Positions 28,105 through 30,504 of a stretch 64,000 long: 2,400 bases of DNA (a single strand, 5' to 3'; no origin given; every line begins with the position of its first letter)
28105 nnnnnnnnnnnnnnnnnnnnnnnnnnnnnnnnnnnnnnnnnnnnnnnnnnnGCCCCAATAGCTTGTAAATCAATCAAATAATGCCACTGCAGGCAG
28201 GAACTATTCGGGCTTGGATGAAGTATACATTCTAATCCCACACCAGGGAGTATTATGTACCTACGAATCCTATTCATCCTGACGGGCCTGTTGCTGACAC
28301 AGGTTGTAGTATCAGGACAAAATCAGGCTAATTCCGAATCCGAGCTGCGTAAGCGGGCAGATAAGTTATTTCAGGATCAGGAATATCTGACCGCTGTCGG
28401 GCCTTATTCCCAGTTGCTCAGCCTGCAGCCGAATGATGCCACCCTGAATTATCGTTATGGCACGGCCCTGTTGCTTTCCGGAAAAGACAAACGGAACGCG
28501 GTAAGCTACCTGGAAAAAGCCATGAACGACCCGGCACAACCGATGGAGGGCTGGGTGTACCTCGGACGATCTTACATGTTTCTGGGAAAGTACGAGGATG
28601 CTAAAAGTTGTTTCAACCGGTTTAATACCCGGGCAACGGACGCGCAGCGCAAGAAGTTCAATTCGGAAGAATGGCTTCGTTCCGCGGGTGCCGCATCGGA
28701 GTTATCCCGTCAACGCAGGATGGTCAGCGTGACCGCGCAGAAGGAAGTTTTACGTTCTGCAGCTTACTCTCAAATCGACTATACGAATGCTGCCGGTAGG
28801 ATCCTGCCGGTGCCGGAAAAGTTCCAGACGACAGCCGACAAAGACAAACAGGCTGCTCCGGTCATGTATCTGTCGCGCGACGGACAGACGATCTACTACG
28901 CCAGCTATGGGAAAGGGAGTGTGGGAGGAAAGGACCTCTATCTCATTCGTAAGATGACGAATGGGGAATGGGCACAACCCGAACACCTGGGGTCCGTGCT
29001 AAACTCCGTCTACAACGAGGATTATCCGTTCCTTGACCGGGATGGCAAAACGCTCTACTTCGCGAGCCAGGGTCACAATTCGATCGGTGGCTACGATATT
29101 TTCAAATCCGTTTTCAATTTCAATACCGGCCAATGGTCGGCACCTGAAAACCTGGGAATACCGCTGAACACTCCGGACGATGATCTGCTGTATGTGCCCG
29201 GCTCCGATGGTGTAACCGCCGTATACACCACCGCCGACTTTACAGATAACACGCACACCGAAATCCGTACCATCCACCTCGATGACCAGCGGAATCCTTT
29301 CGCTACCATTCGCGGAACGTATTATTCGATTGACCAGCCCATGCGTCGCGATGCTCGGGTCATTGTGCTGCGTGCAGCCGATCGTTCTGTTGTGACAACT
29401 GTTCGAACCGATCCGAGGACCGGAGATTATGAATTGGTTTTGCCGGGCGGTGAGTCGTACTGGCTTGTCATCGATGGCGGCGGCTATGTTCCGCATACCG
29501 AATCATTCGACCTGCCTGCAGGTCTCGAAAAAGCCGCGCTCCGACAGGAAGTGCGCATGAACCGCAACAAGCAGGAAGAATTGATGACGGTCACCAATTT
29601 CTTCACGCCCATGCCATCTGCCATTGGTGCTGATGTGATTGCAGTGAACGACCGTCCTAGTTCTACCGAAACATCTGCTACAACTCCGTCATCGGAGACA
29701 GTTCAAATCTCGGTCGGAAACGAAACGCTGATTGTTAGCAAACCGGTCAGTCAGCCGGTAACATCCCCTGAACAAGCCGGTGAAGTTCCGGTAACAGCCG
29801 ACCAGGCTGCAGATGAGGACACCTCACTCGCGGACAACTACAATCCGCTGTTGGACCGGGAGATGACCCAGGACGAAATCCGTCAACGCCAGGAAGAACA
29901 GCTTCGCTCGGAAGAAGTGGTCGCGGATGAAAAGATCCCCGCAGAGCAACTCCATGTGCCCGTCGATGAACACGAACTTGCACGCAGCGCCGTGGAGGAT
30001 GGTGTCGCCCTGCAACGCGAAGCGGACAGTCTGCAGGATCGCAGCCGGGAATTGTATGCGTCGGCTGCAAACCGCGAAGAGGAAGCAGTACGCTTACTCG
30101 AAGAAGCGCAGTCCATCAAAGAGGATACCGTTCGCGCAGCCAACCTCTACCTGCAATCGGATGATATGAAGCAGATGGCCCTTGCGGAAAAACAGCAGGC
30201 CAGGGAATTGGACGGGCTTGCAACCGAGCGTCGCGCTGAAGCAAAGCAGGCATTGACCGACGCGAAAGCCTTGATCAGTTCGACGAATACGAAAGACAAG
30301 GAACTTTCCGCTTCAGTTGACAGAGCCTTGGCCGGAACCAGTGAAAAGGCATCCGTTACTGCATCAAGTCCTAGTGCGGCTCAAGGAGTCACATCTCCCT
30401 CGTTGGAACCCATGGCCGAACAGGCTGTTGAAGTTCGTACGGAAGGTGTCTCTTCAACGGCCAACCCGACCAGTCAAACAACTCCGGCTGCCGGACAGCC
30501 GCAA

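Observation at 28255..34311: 2018-aa TPR / PD40-propeller / ~1300-aa disordered coiled-coil / triple-SPOR protein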

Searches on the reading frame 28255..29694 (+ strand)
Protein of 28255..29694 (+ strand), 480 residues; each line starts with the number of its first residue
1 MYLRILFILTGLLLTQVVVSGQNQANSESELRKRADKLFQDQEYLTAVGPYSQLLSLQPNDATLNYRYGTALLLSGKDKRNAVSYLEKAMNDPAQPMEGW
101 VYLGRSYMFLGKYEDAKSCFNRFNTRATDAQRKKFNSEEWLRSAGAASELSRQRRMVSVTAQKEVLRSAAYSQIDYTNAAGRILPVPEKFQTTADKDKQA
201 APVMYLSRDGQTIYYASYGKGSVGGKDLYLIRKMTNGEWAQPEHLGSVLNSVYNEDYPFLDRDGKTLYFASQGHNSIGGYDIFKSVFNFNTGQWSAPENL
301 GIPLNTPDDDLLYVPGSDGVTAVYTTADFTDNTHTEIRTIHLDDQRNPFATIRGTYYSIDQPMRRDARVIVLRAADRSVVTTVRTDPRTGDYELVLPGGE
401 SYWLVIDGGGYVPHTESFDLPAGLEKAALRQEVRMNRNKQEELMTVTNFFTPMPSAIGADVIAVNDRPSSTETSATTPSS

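Call 8: search_protein_families(library=pfam, proteins=[window:28255-29694:+], max_evalue=10)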
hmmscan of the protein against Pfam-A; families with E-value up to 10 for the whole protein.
seq(480 aa): 16 families
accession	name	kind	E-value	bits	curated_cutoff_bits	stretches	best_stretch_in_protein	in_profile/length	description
PF07676.18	PD40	-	2e-10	40.8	20.9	2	245-283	1-37/38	WD40-like Beta Propeller Repeat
PF23914.1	TPR_CcmH_CycH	-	2.7e-05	24.5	42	2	94-164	47-117/158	Cytochrome c-type biogenesis protein H TPR domain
PF07719.23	TPR_2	-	8.4e-05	22.9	27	1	98-122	2-26/34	Tetratricopeptide repeat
PF13181.12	TPR_8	-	0.00012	22.3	25.7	1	103-122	7-26/34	Tetratricopeptide repeat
PF13174.12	TPR_6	-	0.00026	21.9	26.3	1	101-123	4-26/33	Tetratricopeptide repeat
PF13428.12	TPR_14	-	0.00078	20.3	23.5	1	98-124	2-28/44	Tetratricopeptide repeat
PF13432.12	TPR_16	-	0.0011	19.9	32.7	1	34-94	3-63/65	Tetratricopeptide repeat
PF13620.12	CarboxypepD_reg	-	0.0022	18.8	32.3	1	367-424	17-73/82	Carboxypeptidase regulatory-like domain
PF13431.12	TPR_17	-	0.0047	17.5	24.4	1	51-77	2-28/34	Tetratricopeptide repeat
PF12895.13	ANAPC3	-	0.0048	17.6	27.2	1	43-121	4-80/82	Anaphase-promoting complex, cyclosome, subunit 3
PF00515.34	TPR_1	-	0.0051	17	27.8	1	99-122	3-26/34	Tetratricopeptide repeat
PF25575.1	TPR_BSK1_C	-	0.0067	16.7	42.2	1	23-77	37-92/118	Serine/threonine-protein kinase BSK1-like, TPR repeats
PF14559.12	TPR_19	-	0.011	16.5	25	1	81-122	9-50/68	Tetratricopeptide repeat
PF13414.12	TPR_11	-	0.022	14.9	26.8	1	36-74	2-40/42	TPR repeat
PF10282.15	Lactonase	-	0.032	13.9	21.7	0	260-282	251-273/344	Lactonase, 7-bladed beta-propeller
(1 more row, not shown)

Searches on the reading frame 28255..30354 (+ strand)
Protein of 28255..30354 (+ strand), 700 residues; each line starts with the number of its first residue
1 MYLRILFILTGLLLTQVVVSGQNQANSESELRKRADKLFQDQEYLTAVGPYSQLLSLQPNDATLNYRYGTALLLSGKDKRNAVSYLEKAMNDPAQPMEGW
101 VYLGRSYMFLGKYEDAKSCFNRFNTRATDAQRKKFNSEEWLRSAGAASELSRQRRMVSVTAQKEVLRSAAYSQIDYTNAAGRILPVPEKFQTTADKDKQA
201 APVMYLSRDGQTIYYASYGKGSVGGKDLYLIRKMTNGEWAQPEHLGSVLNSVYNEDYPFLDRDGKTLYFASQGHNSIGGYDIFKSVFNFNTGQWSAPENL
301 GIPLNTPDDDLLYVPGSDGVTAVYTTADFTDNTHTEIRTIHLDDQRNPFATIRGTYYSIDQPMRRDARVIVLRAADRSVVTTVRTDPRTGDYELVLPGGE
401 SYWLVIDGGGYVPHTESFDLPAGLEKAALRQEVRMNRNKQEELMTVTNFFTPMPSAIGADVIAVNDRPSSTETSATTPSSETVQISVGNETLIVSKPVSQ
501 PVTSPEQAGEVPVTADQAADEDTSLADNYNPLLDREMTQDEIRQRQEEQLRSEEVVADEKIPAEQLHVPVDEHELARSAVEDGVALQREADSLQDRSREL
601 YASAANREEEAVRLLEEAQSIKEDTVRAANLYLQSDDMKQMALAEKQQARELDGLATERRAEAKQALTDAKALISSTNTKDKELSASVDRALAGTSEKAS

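Call 43: predict_structure(alignment_id=A2)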
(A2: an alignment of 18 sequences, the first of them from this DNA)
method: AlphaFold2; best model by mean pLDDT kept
length: 700 residues; sequences in the alignment: 18
mean_pLDDT: 80.3   pTM: 0.63
mean pLDDT of the five models: 80.3, 80.3, 79.2, 77.3, 75.6
residues with pLDDT >= 90: 242; 70-90: 331; 50-70: 68; < 50: 59
segments of 3 or more residues with pLDDT < 50: 19-24, 501-536, 560-569, 696-700
pLDDT, mean of each block of 10 residues (from residue 1): 73 61 62 92 91 92 95 88 94 92 93 94 93 90 89 81 90 87 90 86 88 88 81 84 89 91 91 85 91 90 78 86 89 90 76 89 83 87 84 89 86 86 76 87 88 59 74 74 70 66 31 26 31 46 73 62 40 78 88 92 94 92 86 90 91 90 86 73 74 50
secondary structure, 60 per line:
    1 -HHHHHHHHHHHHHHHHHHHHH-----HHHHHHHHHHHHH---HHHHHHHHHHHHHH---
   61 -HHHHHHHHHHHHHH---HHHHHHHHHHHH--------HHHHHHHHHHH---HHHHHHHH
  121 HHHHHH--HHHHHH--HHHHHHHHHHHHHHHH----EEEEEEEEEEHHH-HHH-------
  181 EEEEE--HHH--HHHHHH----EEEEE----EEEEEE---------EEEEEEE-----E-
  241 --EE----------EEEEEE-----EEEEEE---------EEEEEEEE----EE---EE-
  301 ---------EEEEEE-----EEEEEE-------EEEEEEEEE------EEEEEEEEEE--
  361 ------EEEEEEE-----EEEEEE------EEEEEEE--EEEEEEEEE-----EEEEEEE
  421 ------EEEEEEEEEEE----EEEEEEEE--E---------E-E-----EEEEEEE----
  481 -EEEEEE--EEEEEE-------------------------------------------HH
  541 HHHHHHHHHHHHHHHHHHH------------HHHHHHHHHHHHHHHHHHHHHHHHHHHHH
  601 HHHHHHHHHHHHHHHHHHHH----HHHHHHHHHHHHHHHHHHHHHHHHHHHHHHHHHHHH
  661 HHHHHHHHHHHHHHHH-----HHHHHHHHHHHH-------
elements in order (helices of 4 or more, strands of 3 or more residues): H2-22 H28-40 H44-57 H62-75 H79-90 H99-109 H113-126 H129-134 H137-152 E157-166 E181-185 H193-198 E203-207 E212-217 E227-233 E255-260 E266-271 E281-288 E310-315 E321-326 E334-342 E349-358 E367-373 E379-384 E391-397 E400-408 E414-420 E427-437 E442-449 E470-476 E482-487 E490-495 H539-559 H572-620 H625-676 H682-693

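Call 45: fold_search(model_id=the predicted structure, library=pdb)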
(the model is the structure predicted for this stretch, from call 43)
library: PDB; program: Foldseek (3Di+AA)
matches with E <= 10: 1079; with E <= 0.001: 16
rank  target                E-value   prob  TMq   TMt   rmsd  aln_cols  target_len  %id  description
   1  6q9f_A                1.4e-04  1.00  0.16  0.25  18.9       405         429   12  Aspartyl/Asparaginyl beta-hydroxylase (AspH) H679A in complex with Mn, NOG and Factor X peptide fragment (39mer-4Ser) (released 2020-01-15)
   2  8re8_A                1.4e-04  1.00  0.16  0.25  18.9       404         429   13  Aspartyl/Asparaginyl beta-hydroxylase (AspH) R688Q variant in complex with Mn, (3R)-methyl-2-oxoglutarate and a Factor (released 2024-12-18)
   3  8re5_A                3.6e-04  1.00  0.17  0.25  18.8       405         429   12  Aspartyl/Asparaginyl beta-hydroxylase (AspH) R735Q variant in complex with Mn, 2-oxosuberate and a Factor X derived pe (released 2024-12-18)
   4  8ump_A                4.0e-04  1.00  0.15  0.73   3.2       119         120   26  T33-ml35 - Designed Tetrahedral Protein Cage Using Machine Learning Algorithms (released 2023-11-15)
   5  7yb9_A                5.1e-04  1.00  0.17  0.25  18.3       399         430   12  Aspartyl/Asparaginyl beta-hydroxylase (AspH) oxygenase and TPR domains in complex with L-2-hydroxyglutarate and factor (released 2023-07-05)
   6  7e6j_A                5.1e-04  1.00  0.16  0.25  18.8       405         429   12  Aspartyl/Asparaginyl beta-hydroxylase (AspH) H725A in complex with Factor X peptide fragment (39mer-4Ser) (released 2021-06-30)
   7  5jjt_A                5.3e-04  1.00  0.15  0.22   7.9       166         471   20  Crystal structure of a type 5 serine/threonine protein phosphatase from Arabidopsis thaliana (released 2017-04-26)
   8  5jqy_A                5.3e-04  1.00  0.16  0.25  18.8       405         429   12  Aspartyl/Asparaginyl beta-hydroxylase (AspH)oxygenase and TPR domains in complex with manganese, N-oxalylglycine and f (released 2017-05-24)
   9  7obe_B                5.9e-04  1.00  0.15  0.21   8.0       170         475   19  X-ray structure of the phosphatase PAPP5 from Arabidopsis thaliana (released 2021-06-09)
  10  5hrz                  6.2e-04  1.00  0.15  0.70   3.5       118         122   23  Computationally Designed Trimer 1na0C3_3 (released 2017-04-12)
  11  8ye5_A                6.5e-04  1.00  0.16  0.74   3.1       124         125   16  Structural and functional research of Reductive Dehalogenases TmrC using a cell-free expression system for heterologou (released 2024-03-06)
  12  1na0_A                6.8e-04  1.00  0.15  0.76   2.9       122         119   23  Design of Stable alpha-Helical Arrays from an Idealized TPR Motif (released 2003-06-03)
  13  1wao_1                6.8e-04  1.00  0.16  0.22  11.3       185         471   18  PP5 structure (released 2005-02-22)
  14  8re6_A                6.8e-04  1.00  0.17  0.25  18.8       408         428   12  Aspartyl/Asparaginyl beta-hydroxylase (AspH) R735Q variant in complex with Mn, 2-oxoglutarate and a Factor X derived p (released 2024-12-18)
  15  7obe_A                8.7e-04  1.00  0.15  0.21   8.0       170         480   19  X-ray structure of the phosphatase PAPP5 from Arabidopsis thaliana (released 2021-06-09)
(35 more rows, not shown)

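Call 69: search_solved_structures(query=A2, max_evalue=0.01, show_alignments=0)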
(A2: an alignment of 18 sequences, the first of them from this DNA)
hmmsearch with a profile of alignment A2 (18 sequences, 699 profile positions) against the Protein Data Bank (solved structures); distinct sequences matched with E-value up to 0.01: 56.
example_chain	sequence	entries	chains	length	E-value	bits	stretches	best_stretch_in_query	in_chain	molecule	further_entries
8bu0_A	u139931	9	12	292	1.6e-26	96.2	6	37-123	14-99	Consensus tetratricopeptide repeat protein | Crystal structure of an 8-repeat consensus TPR superhelix with Zinc. | Monomer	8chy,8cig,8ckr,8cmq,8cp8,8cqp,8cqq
9qhb_A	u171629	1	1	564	1.4e-25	93.1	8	37-123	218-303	Engineered tetratricopeptide repeat protein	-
9qhc_A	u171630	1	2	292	1.1e-18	70.3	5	37-123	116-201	Engineered tetratricopeptide repeat protein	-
2fo7_A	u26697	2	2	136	9.9e-12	47.3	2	37-123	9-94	SYNTHETIC CONSENSUS TPR PROTEIN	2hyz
8ch0_A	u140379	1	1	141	2.3e-11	46.1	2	37-123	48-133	Consensus tetratricopeptide repeat protein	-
1na0_A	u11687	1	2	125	1.9e-08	36.5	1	37-124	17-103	designed protein CTPR3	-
2wqh_A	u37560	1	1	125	2.8e-08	35.9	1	37-123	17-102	CTPR3Y3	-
8ump_A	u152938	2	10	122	2.2e-07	32.9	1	32-135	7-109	T33-ml35-redesigned-TPR-domain-fold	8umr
4kbq_A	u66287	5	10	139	9.6e-07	30.8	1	23-129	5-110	E3 ubiquitin-protein ligase CHIP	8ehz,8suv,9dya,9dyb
3kd7_A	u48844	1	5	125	1.1e-06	30.6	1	27-125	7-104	CTPR390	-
7tb1_A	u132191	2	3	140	1.5e-06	30.1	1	25-129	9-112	E3 ubiquitin-protein ligase CHIP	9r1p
2bug_A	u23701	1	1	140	1.9e-06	29.8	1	27-141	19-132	SERINE/THREONINE PROTEIN PHOSPHATASE 5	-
1a17_A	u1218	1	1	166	2.2e-06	29.7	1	27-143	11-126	SERINE/THREONINE PROTEIN PHOSPHATASE 5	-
9qf1_A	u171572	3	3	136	2.3e-06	29.6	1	27-129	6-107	E3 ubiquitin-protein ligase CHIP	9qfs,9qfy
8fyu_B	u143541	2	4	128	2.5e-06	29.4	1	28-129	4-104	E3 ubiquitin-protein ligase CHIP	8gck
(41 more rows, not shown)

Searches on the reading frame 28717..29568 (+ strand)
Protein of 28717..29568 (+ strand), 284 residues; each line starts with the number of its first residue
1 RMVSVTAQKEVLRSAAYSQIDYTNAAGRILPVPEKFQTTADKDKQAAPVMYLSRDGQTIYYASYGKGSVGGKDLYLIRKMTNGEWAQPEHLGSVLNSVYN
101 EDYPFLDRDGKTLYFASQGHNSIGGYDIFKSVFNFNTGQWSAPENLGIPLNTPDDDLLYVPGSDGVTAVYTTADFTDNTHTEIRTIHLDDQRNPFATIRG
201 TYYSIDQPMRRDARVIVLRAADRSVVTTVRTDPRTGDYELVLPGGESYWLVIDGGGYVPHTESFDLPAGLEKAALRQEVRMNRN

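Call 70: search_solved_structures(query=window:28717-29568:+, max_evalue=10, show_alignments=2)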
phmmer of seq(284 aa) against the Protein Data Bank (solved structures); distinct sequences matched with E-value up to 10: 1.
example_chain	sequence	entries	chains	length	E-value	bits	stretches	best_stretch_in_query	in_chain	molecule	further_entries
5c05_A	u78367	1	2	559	0.45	13.3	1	89-154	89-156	Putative gamma-terpinene synthase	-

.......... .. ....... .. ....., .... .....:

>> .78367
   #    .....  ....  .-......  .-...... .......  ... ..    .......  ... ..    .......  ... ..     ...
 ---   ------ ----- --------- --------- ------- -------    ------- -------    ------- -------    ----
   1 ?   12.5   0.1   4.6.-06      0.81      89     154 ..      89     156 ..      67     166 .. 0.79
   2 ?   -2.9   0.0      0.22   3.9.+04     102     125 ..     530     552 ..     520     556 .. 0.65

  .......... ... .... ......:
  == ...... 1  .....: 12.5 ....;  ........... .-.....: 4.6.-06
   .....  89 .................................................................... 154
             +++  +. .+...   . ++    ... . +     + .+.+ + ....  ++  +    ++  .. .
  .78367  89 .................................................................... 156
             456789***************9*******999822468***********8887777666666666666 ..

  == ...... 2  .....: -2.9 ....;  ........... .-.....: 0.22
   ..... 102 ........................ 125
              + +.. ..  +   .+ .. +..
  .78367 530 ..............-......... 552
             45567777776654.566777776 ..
